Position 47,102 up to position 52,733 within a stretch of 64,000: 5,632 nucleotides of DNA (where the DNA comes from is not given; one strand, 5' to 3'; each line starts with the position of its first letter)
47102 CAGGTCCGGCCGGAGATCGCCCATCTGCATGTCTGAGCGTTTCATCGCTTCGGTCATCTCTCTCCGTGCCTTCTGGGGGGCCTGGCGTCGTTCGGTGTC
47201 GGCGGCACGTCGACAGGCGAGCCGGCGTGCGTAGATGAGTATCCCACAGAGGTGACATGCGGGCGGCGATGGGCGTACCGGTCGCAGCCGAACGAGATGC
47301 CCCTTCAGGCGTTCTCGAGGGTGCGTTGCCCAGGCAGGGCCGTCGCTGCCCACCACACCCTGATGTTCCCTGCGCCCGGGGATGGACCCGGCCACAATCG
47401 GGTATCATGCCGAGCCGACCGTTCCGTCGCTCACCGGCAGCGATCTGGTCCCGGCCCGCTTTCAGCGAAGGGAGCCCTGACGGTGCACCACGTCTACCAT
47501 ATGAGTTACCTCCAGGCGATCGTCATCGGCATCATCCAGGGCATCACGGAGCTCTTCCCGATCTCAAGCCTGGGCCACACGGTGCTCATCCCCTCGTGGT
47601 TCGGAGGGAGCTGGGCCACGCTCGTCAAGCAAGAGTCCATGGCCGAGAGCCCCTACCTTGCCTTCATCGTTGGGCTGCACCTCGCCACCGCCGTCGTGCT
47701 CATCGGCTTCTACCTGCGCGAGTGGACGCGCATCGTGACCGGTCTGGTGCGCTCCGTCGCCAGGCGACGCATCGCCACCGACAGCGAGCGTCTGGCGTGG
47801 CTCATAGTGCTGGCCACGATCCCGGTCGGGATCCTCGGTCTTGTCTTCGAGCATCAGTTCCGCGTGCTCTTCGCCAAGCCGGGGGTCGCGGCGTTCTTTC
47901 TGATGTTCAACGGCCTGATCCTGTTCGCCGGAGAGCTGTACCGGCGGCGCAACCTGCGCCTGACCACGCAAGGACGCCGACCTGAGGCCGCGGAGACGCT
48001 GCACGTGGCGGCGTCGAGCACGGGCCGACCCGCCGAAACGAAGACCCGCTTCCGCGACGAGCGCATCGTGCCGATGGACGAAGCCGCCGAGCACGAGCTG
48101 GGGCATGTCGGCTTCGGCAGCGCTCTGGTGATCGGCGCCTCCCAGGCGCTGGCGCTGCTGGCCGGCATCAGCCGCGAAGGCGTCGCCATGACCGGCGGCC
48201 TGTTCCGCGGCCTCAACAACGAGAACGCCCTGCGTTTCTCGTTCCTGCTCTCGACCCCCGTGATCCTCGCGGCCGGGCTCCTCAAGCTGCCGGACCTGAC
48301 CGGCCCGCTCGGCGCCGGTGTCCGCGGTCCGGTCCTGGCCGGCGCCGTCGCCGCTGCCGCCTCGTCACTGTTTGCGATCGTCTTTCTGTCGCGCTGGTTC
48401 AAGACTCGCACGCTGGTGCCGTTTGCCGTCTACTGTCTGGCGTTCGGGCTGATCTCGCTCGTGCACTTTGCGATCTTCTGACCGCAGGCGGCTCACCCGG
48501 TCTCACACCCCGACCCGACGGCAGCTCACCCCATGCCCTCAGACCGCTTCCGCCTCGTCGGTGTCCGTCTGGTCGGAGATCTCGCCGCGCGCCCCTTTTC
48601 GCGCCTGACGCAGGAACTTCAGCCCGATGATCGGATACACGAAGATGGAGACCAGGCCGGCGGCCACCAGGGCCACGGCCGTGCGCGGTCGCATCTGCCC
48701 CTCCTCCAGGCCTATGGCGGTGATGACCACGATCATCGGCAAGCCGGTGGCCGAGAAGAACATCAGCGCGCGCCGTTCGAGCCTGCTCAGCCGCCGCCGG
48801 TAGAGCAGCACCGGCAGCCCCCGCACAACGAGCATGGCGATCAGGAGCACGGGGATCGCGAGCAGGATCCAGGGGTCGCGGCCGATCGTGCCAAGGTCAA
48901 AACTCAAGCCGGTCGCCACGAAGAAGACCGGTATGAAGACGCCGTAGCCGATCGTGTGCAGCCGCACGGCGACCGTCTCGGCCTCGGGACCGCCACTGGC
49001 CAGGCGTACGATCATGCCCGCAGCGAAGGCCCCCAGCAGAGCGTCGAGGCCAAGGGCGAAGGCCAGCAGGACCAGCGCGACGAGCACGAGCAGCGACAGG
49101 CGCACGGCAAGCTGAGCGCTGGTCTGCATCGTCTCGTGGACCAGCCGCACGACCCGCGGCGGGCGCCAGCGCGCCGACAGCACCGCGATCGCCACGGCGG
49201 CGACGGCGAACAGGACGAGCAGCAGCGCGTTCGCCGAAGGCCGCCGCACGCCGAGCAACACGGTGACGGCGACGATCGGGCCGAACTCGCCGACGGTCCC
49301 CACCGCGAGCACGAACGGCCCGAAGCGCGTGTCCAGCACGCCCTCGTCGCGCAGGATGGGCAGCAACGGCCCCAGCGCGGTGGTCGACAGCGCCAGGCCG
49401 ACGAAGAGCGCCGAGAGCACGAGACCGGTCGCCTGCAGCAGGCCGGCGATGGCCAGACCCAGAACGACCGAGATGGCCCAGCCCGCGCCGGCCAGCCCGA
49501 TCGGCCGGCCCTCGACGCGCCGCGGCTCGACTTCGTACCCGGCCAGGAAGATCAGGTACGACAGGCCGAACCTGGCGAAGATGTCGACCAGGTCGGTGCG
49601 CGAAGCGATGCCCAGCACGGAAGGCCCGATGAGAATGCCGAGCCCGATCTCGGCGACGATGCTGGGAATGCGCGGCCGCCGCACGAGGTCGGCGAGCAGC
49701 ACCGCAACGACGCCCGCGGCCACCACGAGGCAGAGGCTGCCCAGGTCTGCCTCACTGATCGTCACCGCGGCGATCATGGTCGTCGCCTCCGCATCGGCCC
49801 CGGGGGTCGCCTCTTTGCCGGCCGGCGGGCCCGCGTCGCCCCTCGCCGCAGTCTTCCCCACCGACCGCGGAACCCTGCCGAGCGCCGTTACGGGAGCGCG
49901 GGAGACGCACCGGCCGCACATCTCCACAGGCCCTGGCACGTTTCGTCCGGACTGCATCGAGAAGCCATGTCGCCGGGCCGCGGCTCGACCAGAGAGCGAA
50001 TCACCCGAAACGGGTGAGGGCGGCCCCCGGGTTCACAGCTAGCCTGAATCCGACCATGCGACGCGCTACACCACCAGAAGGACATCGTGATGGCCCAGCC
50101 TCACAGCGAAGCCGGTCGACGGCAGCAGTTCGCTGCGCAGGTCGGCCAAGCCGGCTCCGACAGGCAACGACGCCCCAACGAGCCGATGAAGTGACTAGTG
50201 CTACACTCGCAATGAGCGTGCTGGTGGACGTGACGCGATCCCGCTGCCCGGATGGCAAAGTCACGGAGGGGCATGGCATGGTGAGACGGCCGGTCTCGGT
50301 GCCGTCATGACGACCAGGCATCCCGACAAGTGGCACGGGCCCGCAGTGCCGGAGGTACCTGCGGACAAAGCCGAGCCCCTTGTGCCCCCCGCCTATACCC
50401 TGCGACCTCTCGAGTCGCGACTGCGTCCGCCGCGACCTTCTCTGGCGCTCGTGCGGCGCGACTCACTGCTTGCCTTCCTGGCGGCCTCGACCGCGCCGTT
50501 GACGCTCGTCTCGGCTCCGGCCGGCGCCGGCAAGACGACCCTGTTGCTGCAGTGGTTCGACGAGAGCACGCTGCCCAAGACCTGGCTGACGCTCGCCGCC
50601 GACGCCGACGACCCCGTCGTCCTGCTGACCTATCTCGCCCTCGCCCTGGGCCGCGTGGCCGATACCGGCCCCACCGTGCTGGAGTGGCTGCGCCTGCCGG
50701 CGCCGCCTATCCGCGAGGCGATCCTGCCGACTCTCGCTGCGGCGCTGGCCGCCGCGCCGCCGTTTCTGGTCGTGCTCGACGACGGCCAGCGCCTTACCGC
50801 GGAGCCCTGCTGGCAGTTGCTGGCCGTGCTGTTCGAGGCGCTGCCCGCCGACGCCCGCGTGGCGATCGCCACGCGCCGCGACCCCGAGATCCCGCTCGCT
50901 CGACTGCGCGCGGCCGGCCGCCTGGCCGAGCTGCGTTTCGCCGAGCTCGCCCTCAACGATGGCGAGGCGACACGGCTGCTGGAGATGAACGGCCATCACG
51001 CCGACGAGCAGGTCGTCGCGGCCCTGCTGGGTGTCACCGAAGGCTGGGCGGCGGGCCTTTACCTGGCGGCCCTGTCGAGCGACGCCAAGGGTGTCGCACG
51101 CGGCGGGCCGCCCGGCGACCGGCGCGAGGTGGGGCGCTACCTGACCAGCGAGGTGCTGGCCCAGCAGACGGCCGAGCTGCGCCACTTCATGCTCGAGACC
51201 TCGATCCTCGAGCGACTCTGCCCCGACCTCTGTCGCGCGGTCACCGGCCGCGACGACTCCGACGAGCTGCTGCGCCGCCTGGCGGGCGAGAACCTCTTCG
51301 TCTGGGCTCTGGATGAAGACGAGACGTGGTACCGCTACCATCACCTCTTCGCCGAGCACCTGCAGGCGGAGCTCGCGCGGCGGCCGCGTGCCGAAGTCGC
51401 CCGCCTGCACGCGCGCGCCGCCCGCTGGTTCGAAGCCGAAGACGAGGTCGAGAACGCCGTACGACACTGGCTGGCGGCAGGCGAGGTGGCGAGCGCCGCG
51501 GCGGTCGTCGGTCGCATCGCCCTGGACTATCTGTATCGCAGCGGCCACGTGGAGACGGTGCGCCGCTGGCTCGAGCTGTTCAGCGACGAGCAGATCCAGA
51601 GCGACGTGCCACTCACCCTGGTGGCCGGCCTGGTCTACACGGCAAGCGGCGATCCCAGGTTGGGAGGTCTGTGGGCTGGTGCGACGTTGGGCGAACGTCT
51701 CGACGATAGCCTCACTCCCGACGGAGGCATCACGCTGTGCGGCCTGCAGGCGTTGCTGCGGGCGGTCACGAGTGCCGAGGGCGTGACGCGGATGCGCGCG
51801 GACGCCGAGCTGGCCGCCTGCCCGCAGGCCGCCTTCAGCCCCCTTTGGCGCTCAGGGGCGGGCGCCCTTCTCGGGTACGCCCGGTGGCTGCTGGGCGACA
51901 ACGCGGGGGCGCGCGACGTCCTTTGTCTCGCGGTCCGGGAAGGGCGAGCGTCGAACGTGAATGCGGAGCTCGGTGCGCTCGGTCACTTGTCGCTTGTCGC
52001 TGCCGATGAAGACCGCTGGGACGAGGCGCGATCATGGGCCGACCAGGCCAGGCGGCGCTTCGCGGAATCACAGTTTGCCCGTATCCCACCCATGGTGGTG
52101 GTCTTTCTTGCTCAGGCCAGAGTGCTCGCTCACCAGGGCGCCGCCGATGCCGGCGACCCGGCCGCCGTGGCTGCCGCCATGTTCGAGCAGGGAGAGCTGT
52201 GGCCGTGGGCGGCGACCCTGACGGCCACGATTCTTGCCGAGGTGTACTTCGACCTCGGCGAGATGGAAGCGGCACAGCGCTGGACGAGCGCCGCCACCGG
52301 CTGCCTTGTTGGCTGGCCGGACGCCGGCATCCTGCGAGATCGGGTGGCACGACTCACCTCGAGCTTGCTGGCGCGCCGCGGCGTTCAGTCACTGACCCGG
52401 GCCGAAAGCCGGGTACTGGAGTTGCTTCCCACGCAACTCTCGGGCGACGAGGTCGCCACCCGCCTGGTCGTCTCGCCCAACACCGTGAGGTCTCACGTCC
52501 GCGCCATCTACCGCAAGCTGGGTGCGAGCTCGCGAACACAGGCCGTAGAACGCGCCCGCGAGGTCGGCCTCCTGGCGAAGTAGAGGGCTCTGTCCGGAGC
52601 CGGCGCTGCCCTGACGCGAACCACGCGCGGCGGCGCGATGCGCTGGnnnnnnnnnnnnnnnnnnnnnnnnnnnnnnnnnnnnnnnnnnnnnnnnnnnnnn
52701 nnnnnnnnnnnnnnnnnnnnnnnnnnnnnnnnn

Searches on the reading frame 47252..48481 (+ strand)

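Call 39: search_protein_families(library=pfam, proteins=[window:47252-48481:+], max_evalue=0.00001)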
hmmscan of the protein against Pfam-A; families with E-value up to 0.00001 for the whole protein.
window:47252-48481:+ (409 aa): 1 family
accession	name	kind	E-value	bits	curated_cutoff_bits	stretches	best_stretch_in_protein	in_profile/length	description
PF02673.24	BacA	-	2.3e-61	208.2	33.4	1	89-401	1-257/257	Bacitracin resistance protein BacA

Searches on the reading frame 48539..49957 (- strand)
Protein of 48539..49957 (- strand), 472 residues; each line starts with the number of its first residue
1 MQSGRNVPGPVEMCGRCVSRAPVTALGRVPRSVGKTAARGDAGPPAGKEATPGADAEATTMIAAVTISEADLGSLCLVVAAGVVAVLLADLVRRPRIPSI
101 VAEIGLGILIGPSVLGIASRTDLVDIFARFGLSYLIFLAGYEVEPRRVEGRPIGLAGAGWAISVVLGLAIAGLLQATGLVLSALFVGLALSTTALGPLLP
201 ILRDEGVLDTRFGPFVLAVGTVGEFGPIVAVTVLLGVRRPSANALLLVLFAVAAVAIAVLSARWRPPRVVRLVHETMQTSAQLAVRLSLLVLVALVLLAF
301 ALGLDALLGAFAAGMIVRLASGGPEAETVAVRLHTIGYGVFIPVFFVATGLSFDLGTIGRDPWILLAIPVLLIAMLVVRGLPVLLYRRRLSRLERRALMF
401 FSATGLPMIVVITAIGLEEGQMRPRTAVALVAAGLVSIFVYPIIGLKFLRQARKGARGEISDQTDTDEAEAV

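Call 39: search_protein_families(library=pfam, proteins=[window:48539-49957:-], max_evalue=0.00001)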
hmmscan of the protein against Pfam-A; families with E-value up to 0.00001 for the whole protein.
window:48539-49957:- (472 aa): 1 family
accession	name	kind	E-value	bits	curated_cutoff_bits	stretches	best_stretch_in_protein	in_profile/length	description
PF00999.27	Na_H_Exchanger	-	1.8e-51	175.6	26.2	1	85-443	3-367/375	Sodium/hydrogen exchanger, transmembrane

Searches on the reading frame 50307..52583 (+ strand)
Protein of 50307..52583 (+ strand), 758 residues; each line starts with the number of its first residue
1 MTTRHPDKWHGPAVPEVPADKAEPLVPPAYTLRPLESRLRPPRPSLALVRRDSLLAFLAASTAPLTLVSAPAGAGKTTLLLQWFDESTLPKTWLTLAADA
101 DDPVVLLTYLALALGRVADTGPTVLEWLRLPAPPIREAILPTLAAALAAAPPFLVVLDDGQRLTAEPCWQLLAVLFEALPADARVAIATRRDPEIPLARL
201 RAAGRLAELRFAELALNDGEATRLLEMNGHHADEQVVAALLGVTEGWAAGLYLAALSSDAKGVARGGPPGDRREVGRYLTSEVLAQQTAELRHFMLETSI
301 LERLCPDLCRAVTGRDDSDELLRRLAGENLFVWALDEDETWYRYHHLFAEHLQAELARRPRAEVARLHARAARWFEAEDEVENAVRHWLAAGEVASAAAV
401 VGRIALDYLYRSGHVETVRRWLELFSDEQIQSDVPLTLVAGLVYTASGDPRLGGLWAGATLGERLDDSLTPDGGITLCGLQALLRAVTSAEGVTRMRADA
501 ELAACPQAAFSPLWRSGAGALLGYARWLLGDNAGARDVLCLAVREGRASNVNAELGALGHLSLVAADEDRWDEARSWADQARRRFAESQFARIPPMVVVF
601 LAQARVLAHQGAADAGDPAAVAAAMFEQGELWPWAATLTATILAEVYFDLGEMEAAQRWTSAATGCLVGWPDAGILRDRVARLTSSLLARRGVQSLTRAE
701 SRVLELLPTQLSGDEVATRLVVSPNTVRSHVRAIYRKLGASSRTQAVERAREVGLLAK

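Call 39: search_protein_families(library=pfam, proteins=[window:50307-52583:+], max_evalue=0.00001)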
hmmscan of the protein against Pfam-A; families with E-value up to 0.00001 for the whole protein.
window:50307-52583:+ (758 aa): 1 family
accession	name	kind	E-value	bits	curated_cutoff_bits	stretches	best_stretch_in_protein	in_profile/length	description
PF00196.25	GerE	-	4.9e-12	45.7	23.5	1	694-749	1-56/57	Bacterial regulatory proteins, luxR family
